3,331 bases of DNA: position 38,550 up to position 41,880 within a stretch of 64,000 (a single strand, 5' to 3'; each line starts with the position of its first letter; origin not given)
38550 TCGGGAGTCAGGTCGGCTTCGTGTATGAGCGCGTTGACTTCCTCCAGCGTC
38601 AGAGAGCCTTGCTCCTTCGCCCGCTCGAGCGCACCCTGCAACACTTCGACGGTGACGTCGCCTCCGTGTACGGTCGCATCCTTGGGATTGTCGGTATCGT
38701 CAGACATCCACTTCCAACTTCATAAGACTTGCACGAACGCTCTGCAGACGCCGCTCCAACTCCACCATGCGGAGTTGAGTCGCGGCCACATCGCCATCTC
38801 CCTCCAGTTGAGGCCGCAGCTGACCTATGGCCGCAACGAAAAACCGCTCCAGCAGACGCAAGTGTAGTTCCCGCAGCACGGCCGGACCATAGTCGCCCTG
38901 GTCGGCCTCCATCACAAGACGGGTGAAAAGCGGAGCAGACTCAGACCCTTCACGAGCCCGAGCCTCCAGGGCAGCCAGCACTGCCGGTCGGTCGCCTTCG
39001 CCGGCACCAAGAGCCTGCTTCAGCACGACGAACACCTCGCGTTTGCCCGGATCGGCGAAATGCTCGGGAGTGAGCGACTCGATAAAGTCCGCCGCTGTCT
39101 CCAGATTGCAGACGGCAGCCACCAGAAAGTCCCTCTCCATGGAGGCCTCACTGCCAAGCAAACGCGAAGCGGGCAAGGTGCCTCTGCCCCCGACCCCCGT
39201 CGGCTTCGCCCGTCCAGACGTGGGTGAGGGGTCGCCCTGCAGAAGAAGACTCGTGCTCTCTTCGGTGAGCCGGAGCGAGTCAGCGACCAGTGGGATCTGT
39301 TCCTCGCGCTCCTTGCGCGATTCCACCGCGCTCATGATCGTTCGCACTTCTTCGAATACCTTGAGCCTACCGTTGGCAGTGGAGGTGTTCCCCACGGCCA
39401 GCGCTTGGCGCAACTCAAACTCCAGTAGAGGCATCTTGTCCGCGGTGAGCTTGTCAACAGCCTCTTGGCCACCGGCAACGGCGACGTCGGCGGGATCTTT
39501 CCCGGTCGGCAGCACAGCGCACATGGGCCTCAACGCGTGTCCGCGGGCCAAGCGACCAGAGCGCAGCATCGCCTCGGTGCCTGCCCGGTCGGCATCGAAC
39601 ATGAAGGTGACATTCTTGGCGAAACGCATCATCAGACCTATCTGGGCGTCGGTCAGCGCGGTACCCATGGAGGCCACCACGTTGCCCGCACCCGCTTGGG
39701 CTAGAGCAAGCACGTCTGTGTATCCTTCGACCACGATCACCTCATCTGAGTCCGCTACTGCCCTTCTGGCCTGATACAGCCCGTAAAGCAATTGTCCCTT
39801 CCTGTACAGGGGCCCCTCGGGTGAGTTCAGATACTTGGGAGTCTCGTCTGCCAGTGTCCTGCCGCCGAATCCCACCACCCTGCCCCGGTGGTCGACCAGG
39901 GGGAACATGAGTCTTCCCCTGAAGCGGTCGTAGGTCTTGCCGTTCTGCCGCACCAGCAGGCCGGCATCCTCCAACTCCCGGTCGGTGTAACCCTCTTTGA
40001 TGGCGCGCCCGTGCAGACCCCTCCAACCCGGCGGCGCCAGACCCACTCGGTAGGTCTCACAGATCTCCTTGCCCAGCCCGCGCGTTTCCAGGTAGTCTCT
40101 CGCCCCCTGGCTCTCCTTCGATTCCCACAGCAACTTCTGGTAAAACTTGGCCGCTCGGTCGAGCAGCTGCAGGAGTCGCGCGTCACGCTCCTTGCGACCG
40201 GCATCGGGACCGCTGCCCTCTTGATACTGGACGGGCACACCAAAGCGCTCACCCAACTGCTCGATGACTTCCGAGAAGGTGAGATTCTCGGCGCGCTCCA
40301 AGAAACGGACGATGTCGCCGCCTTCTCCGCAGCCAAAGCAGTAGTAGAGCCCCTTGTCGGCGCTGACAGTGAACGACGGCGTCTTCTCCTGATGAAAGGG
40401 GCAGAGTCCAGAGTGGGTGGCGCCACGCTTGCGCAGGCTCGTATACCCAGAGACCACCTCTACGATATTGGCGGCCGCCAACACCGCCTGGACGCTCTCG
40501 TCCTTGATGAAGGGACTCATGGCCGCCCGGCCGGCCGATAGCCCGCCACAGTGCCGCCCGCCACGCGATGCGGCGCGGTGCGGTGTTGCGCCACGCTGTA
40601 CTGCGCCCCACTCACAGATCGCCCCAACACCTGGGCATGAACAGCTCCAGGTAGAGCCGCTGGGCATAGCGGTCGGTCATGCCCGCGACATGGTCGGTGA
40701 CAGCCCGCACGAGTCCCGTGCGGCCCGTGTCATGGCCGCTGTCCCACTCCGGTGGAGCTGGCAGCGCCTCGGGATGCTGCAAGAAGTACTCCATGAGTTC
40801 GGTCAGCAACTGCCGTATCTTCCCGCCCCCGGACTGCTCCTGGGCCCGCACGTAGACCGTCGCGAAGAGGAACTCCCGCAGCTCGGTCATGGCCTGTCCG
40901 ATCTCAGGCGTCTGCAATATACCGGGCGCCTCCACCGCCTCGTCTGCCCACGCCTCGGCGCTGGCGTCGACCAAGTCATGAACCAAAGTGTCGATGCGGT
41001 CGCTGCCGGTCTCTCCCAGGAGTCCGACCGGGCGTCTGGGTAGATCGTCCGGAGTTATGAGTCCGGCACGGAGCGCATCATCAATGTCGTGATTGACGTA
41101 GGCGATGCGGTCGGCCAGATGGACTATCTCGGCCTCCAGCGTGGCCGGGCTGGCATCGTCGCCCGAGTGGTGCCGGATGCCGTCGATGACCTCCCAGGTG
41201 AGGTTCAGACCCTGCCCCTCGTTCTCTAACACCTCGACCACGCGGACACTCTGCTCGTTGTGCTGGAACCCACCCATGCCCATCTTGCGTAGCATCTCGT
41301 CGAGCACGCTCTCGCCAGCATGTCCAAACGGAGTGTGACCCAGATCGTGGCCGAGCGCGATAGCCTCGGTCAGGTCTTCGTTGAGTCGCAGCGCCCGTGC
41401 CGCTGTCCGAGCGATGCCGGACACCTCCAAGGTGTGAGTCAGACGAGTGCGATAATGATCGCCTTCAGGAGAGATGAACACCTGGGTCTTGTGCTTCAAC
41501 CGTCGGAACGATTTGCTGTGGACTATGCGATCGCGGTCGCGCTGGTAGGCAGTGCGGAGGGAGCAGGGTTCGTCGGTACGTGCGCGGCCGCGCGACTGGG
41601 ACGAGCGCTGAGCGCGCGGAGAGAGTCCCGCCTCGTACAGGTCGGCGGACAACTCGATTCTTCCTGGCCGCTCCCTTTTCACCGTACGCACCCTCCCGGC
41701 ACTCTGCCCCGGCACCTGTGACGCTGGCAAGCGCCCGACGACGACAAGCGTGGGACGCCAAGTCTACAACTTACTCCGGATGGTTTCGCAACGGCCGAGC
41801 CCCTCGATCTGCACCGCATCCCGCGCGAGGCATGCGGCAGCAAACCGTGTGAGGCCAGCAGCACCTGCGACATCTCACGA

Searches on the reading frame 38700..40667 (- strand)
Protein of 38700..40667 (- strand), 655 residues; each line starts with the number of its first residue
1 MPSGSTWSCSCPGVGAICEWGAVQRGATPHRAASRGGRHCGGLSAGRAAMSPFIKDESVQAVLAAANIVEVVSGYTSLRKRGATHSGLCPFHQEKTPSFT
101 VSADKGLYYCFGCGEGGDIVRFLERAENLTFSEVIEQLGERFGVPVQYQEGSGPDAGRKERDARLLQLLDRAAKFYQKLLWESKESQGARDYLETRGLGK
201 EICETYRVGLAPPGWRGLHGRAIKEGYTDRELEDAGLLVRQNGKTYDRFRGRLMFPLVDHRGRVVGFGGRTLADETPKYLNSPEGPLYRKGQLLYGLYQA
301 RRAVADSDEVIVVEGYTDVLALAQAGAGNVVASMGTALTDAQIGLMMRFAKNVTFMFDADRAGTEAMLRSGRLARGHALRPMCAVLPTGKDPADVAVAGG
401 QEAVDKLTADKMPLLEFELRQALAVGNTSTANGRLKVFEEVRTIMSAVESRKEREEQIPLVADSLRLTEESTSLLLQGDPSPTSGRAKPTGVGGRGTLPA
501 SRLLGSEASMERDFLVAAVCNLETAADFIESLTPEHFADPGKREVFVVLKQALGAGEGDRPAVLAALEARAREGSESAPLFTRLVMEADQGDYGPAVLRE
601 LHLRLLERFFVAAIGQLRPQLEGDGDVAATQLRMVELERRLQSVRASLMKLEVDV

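Call 68: search_protein_families(library=pfam, proteins=[window:38700-40667:-], max_evalue=0.001)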
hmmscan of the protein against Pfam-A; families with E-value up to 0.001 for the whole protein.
window:38700-40667:- (655 aa): 7 families
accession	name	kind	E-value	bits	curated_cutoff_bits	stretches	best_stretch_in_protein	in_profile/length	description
PF08275.17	DNAG_N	-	8.8e-39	133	26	1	175-301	1-128/128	DNA primase catalytic core, N-terminal domain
PF01807.25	Zn_ribbon_DnaG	-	1.6e-32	111.7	24.9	1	55-149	2-96/98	CHC2 zinc finger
PF13155.12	Toprim_2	-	4.7e-19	69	22.1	1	311-395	1-87/88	Toprim-like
PF13662.12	Toprim_4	-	1.8e-16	60.6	25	1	308-373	1-73/85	Toprim domain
PF01751.28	Toprim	-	4.1e-12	46.5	23.1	1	309-369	1-75/96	Toprim domain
PF13362.12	Toprim_3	-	2.9e-05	24.9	27.2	1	310-401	2-94/95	Toprim domain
PF10410.14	DnaB_bind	-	0.00051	20.7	20.6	0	416-470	2-56/56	DnaB-helicase binding domain of primase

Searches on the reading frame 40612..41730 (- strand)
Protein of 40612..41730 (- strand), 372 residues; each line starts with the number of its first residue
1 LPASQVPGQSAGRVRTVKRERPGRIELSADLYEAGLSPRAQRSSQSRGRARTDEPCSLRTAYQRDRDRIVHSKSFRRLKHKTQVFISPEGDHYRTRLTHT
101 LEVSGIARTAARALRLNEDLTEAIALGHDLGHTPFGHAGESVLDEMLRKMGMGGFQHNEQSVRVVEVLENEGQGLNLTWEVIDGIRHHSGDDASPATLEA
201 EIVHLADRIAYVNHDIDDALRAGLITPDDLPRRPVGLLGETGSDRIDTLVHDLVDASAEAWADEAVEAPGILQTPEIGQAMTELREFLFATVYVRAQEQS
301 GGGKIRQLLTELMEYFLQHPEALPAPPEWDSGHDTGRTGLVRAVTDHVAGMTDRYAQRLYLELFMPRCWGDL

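Call 54: search_protein_families(library=pfam, proteins=[window:40612-41730:-], max_evalue=0.001)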
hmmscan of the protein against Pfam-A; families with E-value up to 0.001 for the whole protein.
window:40612-41730:- (372 aa): 2 families
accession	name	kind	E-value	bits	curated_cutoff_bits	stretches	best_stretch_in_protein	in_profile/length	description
PF13286.11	HD_assoc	-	2.2e-18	67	22.2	1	274-360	4-89/91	Phosphohydrolase-associated domain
PF01966.28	HD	-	2.4e-16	60.5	22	1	96-210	1-114/116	HD domain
